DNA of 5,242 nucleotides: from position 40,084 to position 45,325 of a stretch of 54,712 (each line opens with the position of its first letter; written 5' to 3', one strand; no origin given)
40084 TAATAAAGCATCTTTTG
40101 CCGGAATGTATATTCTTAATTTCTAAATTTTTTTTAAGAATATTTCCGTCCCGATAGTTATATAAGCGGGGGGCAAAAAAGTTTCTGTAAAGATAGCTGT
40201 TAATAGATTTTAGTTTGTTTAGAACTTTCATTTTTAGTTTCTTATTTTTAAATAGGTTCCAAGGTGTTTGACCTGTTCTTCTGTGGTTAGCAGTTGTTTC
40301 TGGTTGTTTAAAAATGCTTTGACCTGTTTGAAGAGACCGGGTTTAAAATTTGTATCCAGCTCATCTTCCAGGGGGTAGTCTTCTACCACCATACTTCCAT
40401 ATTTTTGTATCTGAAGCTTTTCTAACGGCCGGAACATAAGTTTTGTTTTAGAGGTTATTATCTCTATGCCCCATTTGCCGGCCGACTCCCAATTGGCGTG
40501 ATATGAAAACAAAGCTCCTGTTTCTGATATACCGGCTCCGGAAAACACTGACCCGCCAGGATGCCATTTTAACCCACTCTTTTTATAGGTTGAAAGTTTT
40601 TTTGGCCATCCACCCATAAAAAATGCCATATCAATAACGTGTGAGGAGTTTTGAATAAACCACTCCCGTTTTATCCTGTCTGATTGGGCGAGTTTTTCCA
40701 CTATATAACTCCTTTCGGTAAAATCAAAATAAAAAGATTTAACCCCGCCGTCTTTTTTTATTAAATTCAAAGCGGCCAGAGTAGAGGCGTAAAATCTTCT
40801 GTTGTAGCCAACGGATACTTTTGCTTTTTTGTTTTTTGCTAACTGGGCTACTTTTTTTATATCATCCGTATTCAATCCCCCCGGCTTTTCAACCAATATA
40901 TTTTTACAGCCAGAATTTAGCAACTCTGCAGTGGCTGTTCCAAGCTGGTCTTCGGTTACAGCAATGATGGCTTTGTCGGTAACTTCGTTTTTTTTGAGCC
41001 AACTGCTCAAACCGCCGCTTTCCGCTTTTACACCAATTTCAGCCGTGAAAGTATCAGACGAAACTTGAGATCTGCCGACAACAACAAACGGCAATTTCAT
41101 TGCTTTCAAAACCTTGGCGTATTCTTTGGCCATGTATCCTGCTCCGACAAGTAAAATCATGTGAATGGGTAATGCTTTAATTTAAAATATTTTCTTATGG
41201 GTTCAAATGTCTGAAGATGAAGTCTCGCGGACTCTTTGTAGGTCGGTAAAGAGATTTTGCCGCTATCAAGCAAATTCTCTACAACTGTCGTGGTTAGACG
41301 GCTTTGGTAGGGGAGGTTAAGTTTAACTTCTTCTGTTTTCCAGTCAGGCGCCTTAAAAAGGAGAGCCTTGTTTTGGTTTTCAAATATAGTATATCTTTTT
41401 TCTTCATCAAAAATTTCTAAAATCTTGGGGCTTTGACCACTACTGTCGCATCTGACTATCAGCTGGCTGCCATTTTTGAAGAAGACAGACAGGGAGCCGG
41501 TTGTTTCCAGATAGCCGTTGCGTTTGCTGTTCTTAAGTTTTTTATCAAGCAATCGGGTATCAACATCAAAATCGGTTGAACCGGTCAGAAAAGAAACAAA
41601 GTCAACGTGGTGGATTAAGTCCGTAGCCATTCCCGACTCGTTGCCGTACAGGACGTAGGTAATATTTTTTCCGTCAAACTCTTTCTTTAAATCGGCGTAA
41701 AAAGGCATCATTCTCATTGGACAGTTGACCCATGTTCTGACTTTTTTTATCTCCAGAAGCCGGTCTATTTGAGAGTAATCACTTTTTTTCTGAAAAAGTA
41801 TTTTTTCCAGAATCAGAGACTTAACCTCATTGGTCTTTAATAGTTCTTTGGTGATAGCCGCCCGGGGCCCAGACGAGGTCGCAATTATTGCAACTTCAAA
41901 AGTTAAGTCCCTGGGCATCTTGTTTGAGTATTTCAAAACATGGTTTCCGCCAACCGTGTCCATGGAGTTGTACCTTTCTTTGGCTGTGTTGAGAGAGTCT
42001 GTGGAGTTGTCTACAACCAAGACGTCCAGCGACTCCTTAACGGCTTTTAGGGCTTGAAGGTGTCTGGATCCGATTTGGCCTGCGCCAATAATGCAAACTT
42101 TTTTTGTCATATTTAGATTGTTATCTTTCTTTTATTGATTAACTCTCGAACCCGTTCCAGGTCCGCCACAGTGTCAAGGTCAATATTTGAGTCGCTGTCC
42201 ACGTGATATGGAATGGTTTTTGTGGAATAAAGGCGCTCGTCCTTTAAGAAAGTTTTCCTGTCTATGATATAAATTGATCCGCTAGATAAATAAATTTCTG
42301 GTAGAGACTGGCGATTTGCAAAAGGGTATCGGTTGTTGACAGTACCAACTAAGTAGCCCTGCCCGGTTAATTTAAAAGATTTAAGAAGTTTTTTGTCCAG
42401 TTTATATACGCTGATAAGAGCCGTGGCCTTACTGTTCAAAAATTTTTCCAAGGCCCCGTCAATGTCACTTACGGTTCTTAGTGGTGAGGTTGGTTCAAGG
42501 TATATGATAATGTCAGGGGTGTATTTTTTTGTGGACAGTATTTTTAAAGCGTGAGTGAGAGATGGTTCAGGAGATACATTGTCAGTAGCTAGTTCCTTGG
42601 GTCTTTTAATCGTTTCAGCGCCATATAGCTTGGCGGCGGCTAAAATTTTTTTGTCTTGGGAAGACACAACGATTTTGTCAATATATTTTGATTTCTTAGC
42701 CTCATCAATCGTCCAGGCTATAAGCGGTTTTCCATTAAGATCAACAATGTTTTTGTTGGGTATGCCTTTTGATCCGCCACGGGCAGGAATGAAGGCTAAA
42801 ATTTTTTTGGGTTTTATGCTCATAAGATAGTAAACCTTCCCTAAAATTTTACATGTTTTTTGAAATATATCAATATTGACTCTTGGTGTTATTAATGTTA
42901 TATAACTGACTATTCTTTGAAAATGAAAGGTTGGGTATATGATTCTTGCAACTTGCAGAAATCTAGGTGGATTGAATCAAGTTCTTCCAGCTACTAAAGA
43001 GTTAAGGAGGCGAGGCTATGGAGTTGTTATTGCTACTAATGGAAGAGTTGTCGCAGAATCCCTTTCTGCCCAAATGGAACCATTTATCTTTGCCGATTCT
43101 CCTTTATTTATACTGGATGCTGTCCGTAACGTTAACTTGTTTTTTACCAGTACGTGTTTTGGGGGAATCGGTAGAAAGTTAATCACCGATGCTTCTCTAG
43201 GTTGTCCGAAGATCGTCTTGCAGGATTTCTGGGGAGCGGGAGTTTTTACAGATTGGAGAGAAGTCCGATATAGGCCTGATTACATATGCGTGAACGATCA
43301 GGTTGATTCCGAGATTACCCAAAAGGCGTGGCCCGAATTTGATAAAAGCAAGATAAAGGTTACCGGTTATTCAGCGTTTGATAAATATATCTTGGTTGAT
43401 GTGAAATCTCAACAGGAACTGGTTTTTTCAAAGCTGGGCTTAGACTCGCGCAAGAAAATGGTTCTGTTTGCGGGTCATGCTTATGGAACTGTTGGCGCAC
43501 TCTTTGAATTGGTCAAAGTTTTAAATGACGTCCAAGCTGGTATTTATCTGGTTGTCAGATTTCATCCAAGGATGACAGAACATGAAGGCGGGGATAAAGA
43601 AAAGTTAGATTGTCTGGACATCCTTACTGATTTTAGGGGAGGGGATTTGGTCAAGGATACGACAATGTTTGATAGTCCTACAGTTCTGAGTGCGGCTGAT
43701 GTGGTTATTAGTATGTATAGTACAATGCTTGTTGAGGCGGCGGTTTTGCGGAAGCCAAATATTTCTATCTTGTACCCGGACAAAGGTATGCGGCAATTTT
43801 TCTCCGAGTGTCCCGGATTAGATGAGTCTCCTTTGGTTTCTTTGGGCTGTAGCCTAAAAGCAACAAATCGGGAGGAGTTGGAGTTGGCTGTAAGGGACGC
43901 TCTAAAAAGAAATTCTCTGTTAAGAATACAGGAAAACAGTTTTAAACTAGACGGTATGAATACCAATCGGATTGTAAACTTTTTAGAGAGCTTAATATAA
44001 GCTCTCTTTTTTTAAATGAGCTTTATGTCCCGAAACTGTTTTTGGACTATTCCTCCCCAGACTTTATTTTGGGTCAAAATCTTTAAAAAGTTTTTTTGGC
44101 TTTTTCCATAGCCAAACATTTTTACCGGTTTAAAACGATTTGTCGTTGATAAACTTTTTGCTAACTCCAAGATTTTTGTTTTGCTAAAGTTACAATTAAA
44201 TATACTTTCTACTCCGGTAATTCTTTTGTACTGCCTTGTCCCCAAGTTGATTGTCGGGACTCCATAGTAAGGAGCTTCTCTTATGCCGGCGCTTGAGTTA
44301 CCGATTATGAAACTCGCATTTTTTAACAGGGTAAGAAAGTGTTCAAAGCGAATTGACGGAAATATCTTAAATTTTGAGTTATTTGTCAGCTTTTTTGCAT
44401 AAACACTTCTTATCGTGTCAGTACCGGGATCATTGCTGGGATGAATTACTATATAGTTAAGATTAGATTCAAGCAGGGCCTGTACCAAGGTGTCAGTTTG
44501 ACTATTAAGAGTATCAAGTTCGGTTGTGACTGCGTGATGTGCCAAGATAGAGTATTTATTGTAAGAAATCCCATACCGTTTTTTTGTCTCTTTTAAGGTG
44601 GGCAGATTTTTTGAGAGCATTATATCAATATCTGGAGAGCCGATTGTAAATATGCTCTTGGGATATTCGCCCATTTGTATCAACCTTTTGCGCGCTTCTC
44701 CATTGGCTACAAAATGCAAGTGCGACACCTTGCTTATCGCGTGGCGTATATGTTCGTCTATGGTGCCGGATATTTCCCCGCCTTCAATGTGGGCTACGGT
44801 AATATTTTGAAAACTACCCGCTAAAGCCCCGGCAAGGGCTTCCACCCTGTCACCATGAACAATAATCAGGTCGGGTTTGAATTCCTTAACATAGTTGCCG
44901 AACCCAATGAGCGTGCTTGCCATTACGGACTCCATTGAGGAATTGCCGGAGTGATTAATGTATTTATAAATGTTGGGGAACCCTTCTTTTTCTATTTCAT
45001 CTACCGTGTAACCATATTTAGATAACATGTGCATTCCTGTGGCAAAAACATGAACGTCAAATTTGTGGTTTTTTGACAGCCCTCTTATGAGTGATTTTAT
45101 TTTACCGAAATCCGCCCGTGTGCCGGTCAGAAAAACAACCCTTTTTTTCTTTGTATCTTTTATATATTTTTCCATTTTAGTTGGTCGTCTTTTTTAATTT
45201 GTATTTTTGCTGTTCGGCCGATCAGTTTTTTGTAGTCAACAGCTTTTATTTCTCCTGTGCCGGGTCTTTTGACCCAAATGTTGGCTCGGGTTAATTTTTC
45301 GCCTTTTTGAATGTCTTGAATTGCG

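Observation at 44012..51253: Sialic-like (nonulosonic) acid operon hard-wired to an acetamidino-forming trio, but lacking the diamino-sugar steps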

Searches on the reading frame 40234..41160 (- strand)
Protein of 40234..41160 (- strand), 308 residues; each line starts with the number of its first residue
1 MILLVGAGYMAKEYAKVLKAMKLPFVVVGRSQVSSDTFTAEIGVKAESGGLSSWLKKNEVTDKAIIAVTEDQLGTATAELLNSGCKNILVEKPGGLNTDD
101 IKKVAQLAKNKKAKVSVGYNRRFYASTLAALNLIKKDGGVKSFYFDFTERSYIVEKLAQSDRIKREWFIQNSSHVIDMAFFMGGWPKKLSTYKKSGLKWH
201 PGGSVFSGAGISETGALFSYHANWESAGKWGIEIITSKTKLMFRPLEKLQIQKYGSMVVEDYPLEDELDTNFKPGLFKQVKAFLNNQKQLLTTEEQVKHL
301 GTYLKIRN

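Call 8: search_protein_families(library=pfam, proteins=[window:40234-41160:-], max_evalue=0.001)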
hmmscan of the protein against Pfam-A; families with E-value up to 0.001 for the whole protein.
window:40234-41160:- (308 aa): 1 family
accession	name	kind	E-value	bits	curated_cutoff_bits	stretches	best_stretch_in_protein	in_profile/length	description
PF01408.29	GFO_IDH_MocA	-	6e-10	40.3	24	1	2-119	3-120/120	Oxidoreductase family, NAD-binding Rossmann fold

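Call 62: search_protein_families(library=ncbifam, proteins=[window:40234-41160:-], max_evalue=0.00001)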
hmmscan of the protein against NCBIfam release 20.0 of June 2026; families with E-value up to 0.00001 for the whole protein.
window:40234-41160:- (308 aa): 1 family
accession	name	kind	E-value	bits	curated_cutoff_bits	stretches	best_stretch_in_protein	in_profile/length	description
TIGR04380.1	myo_inos_iolG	equivalog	1.6e-09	37.1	355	1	3-135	5-138/330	inositol 2-dehydrogenase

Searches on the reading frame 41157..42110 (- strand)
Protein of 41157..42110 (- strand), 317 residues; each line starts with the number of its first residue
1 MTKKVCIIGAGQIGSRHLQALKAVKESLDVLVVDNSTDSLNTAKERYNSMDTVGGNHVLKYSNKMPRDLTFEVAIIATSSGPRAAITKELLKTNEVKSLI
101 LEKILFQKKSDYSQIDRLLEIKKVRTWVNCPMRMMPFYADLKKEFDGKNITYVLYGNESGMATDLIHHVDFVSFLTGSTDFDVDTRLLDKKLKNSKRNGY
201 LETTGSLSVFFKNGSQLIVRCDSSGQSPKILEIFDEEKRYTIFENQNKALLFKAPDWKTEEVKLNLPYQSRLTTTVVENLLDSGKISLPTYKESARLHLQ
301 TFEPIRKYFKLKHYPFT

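Call 8: search_protein_families(library=pfam, proteins=[window:41157-42110:-], max_evalue=0.001)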
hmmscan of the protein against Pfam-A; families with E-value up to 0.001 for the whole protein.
window:41157-42110:- (317 aa): 2 families
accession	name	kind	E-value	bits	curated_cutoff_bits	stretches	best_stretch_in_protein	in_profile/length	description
PF01408.29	GFO_IDH_MocA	-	7.2e-07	30.4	24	1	4-129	2-119/120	Oxidoreductase family, NAD-binding Rossmann fold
PF02254.24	TrkA_N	-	8.2e-05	23.3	23.8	1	5-56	1-48/116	TrkA-N domain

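Call 62: search_protein_families(library=ncbifam, proteins=[window:41157-42110:-], max_evalue=0.00001)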
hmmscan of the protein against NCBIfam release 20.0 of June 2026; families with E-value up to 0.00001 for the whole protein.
window:41157-42110:- (317 aa): 0 families

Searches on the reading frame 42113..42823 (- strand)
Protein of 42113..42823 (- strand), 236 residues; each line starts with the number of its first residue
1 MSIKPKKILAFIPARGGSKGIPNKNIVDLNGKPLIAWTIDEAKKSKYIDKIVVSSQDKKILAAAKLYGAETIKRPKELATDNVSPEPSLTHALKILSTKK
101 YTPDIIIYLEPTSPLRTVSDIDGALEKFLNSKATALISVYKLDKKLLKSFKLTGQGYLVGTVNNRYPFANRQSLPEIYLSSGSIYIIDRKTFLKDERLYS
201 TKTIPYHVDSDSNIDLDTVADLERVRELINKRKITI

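Call 8: search_protein_families(library=pfam, proteins=[window:42113-42823:-], max_evalue=0.001)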
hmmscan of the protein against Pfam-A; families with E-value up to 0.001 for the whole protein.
window:42113-42823:- (236 aa): 3 families
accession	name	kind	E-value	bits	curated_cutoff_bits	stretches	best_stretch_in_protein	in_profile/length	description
PF02348.25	CTP_transf_3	-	1.8e-23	83.9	22.6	1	10-224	2-207/217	Cytidylyltransferase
PF01128.25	IspD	-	8.1e-05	22.9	27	1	22-99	18-91/221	2-C-methyl-D-erythritol 4-phosphate cytidylyltransferase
PF12804.13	NTP_transf_3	-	0.00019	22.1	27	1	23-76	15-67/160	MobA-like NTP transferase domain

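Call 13: search_protein_families(library=ncbifam, proteins=[window:42113-42823:-], max_evalue=1e-10)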
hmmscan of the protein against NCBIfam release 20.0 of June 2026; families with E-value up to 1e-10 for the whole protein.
window:42113-42823:- (236 aa): 4 families
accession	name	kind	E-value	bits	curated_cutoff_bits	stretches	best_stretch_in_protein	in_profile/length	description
TIGR03584.1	PseF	equivalog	1.8e-43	148.8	205.7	1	9-225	1-216/222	pseudaminic acid cytidylyltransferase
NF003952.0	PRK05450.1-5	subfamily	4.9e-16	58.6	193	1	7-142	2-131/250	3-deoxy-manno-octulosonate cytidylyltransferase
NF009905.0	PRK13368.1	subfamily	8e-15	54.8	255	1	7-138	2-124/243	3-deoxy-manno-octulosonate cytidylyltransferase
NF003950.0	PRK05450.1-3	subfamily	1.4e-12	47.5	234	1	8-137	3-126/248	3-deoxy-manno-octulosonate cytidylyltransferase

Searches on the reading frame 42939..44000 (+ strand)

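Call 8: search_protein_families(library=pfam, proteins=[window:42939-44000:+], max_evalue=0.001)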
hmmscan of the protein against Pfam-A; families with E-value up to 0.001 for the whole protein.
window:42939-44000:+ (353 aa): 2 families
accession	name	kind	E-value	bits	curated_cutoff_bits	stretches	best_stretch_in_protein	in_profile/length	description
PF04464.20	Glyphos_transf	-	8.8e-08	31.9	22.1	1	110-276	132-291/367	CDP-Glycerol:Poly(glycerophosphate) glycerophosphotransferase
PF02350.25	Epimerase_2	-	8.8e-05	21.9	30.6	1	134-277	142-284/347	UDP-N-acetylglucosamine 2-epimerase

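Call 13: search_protein_families(library=ncbifam, proteins=[window:42939-44000:+], max_evalue=1e-10)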
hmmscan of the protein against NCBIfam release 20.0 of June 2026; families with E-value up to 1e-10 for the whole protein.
window:42939-44000:+ (353 aa): 1 family
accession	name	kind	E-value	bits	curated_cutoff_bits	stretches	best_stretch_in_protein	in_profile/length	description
NF046086.1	BFO_1060_trans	domain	4.9e-13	48.9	200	0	114-185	106-175/365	BFO_1060 family glycosyltransferase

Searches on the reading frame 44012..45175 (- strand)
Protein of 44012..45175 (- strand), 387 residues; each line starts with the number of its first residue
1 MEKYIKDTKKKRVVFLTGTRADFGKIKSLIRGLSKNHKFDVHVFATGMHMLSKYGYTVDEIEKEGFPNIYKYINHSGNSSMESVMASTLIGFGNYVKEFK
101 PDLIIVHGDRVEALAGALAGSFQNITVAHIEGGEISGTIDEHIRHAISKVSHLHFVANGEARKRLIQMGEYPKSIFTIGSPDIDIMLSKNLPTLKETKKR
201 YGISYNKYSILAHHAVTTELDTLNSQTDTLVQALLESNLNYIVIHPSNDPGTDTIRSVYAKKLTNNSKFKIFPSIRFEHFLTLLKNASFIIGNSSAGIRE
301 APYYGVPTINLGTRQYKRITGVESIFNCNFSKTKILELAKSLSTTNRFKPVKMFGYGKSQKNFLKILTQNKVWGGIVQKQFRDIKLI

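Call 4: search_protein_families(library=ncbifam, proteins=[window:44012-45175:-], max_evalue=0.00001)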
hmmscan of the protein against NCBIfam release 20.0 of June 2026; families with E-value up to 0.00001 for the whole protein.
window:44012-45175:- (387 aa): 2 families
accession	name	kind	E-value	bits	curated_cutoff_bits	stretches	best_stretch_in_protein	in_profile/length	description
TIGR03568.1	NeuC_NnaA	equivalog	4.8e-120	400.8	235.9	1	11-367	1-365/365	UDP-N-acetylglucosamine 2-epimerase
TIGR00236.1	wecB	equivalog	1.3e-29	103.5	210.15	1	13-369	3-364/366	non-hydrolyzing UDP-N-acetylglucosamine 2-epimerase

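Call 16: search_solved_structures(query=window:44012-45175:-, max_evalue=0.00001, show_alignments=0)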
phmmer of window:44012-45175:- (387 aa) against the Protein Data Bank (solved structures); distinct sequences matched with E-value up to 0.00001: 26.
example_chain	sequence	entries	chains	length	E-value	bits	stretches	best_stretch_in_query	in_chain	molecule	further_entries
5xvs_A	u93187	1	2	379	6e-57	196.8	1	11-366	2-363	GDP/UDP-N,N'-diacetylbacillosamine 2-epimerase (Hydrolyzing)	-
5zlr_A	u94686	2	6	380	6e-57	196.7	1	11-366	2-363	GDP/UDP-N,N'-diacetylbacillosamine 2-epimerase (Hydrolyzing)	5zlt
4zht_A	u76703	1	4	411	8.7e-55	189.6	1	7-369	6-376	Bifunctional UDP-N-acetylglucosamine 2-epimerase/N-acetylmannosamine kinase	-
4neq_A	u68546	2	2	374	2.4e-21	79.6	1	15-371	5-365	UDP-N-acetylglucosamine 2-epimerase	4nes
4fkz_A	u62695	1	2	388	4.8e-17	65.5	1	9-351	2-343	UDP-N-acetylglucosamine 2-epimerase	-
1o6c_A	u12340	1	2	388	4.8e-17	65.5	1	9-351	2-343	UDP-N-acetylglucosamine 2-epimerase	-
5enz_A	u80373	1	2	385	3.1e-16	62.8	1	11-342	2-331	UDP-GlcNAc 2-epimerase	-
3dzc_A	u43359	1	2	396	7.4e-15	58.3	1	4-308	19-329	UDP-N-acetylglucosamine 2-epimerase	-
1vgv_A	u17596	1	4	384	5.8e-13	52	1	13-351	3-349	UDP-N-acetylglucosamine 2-epimerase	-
1f6d_A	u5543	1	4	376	8.4e-13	51.5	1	13-310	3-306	UDP-N-ACETYLGLUCOSAMINE 2-EPIMERASE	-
5dld_A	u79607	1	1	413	1.7e-12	50.5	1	11-186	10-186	UDP-N-Acetylglucosamine 2-epimerase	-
7vza_A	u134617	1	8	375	3e-12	49.7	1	12-315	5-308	Putative UDP-N-acetylglucosamine 2-epimerase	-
7vz6_A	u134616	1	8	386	3.2e-12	49.6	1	12-315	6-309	Putative UDP-N-acetylglucosamine 2-epimerase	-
7vyy_A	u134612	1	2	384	3.4e-12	49.5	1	12-315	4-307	Putative UDP-N-acetylglucosamine 2-epimerase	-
3ot5_A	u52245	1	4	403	2.3e-11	46.8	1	10-323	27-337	UDP-N-acetylglucosamine 2-epimerase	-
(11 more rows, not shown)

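Call 46: search_solved_structures(query=window:44012-45175:-, max_evalue=1e-40, show_alignments=3)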
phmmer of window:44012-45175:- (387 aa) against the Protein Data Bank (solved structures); distinct sequences matched with E-value up to 1e-40: 3.
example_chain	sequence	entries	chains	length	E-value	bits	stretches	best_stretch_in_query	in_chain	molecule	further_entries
5xvs_A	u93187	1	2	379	6e-57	196.8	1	11-366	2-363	GDP/UDP-N,N'-diacetylbacillosamine 2-epimerase (Hydrolyzing)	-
5zlr_A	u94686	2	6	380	6e-57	196.7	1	11-366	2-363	GDP/UDP-N,N'-diacetylbacillosamine 2-epimerase (Hydrolyzing)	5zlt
4zht_A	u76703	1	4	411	8.7e-55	189.6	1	7-369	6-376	Bifunctional UDP-N-acetylglucosamine 2-epimerase/N-acetylmannosamine kinase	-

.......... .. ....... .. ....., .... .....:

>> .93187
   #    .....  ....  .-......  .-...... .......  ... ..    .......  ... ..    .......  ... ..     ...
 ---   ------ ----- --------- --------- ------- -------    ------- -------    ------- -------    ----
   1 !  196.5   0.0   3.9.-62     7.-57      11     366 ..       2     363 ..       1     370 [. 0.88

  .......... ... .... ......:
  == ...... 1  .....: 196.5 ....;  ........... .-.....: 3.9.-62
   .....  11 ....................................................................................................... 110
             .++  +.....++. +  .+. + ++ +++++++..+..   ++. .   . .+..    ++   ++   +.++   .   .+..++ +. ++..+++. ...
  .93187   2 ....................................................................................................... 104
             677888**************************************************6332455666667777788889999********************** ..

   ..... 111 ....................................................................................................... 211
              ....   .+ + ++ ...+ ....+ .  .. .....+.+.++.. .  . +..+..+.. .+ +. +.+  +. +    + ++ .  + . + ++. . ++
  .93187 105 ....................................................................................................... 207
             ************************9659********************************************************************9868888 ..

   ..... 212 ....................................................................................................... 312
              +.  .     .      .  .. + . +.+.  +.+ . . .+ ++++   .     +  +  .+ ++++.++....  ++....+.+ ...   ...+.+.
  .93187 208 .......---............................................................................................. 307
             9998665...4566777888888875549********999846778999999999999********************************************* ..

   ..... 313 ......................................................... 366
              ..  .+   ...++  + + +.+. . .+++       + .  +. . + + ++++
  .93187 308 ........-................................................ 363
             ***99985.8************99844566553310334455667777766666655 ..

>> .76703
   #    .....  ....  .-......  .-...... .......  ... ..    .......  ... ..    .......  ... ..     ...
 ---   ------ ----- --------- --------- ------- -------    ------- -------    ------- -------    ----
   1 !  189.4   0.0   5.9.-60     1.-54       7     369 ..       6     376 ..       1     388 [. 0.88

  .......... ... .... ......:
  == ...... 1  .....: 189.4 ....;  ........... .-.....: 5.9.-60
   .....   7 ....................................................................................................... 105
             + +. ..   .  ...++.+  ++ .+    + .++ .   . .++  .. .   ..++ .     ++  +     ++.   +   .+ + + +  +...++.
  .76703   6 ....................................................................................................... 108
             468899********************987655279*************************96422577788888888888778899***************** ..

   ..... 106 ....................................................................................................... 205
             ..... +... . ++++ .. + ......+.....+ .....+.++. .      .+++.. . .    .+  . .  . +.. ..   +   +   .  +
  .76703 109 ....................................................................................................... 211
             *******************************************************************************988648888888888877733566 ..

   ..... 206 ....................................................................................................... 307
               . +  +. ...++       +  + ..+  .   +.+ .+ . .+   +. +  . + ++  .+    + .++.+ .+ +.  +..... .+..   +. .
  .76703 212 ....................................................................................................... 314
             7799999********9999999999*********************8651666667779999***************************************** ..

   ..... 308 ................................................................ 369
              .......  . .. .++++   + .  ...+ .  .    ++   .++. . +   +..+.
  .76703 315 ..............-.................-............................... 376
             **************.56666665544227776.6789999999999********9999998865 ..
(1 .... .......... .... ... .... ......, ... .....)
